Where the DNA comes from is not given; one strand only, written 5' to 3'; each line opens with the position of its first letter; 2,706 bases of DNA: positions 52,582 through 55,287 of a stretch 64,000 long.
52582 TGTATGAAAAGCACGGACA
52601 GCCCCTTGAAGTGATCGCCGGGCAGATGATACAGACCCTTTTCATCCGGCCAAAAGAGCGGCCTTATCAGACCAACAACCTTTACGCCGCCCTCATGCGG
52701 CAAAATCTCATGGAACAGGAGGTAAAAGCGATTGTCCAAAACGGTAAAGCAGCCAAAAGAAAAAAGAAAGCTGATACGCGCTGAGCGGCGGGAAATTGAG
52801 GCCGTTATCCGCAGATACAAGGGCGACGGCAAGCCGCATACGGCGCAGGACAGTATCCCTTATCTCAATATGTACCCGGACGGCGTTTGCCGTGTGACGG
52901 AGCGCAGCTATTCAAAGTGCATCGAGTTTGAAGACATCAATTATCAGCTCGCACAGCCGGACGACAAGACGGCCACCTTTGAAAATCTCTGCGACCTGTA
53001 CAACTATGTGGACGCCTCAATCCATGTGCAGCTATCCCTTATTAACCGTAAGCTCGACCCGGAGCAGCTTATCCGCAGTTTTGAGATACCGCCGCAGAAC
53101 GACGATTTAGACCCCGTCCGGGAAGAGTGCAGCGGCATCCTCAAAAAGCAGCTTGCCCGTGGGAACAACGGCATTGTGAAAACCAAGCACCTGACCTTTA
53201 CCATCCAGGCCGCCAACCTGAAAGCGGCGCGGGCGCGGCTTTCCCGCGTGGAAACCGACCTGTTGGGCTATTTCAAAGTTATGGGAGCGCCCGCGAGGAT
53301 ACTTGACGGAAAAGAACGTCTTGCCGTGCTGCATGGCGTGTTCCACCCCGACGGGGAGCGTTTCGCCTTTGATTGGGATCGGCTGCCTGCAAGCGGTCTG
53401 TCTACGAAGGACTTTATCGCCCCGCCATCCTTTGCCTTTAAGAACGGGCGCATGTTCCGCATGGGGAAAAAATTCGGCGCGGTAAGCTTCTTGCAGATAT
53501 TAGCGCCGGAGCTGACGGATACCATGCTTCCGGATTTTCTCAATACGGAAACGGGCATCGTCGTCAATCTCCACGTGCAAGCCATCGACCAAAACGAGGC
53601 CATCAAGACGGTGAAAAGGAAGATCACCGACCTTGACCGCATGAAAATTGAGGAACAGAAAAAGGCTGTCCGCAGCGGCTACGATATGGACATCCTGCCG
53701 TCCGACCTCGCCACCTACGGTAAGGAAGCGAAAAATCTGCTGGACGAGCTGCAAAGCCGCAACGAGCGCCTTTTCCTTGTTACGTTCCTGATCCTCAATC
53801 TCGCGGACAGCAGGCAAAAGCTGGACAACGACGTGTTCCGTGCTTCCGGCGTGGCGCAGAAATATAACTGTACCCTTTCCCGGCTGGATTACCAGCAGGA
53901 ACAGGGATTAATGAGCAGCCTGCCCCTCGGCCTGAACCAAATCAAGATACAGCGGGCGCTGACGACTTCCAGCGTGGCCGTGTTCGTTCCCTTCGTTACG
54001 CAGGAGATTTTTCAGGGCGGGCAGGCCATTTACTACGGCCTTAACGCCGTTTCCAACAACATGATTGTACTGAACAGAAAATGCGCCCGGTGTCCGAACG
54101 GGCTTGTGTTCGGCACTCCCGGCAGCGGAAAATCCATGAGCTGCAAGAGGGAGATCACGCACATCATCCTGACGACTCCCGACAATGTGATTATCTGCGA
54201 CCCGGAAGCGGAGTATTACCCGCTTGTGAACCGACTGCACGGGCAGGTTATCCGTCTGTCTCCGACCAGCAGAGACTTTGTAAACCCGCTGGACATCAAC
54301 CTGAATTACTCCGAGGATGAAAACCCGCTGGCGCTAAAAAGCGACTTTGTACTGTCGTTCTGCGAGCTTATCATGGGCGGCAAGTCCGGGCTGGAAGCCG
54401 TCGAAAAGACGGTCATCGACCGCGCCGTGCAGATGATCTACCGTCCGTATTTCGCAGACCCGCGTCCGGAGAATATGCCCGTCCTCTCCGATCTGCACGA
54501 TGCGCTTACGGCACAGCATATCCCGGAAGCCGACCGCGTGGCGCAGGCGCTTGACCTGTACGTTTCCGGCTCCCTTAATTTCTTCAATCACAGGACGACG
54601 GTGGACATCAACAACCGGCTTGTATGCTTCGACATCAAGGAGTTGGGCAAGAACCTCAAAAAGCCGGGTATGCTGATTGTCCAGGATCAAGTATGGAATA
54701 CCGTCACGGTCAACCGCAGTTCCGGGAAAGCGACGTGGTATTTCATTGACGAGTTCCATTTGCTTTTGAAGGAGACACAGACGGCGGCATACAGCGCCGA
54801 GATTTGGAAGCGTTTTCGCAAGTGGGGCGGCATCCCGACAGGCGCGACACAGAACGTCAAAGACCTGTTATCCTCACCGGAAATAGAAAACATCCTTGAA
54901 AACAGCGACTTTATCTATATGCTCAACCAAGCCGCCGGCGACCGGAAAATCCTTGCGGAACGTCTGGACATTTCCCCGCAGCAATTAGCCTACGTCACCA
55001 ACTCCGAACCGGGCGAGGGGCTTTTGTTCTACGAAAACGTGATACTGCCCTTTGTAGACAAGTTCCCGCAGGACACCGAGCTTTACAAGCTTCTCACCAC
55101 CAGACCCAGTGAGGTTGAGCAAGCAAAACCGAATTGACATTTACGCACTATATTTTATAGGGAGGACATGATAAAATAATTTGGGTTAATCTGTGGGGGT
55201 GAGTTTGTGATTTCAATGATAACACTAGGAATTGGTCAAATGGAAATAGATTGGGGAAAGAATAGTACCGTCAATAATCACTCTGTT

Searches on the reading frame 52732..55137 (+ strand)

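Call 62: search_protein_families(library=pfam, proteins=[window:52732-55137:+], max_evalue=0.001)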
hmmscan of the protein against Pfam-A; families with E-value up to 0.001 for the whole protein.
window:52732-55137:+ (801 aa): 3 families
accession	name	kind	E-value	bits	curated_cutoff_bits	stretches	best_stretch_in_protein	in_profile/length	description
PF19044.6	P-loop_TraG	-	2.3e-07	30.3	25.8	1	453-735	28-320/413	TraG P-loop domain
PF13401.12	AAA_22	-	0.00088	20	27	0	455-473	6-24/130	AAA domain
PF01935.23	DUF87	-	0.001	19.7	23.2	0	459-526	28-91/220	Helicase HerA, central domain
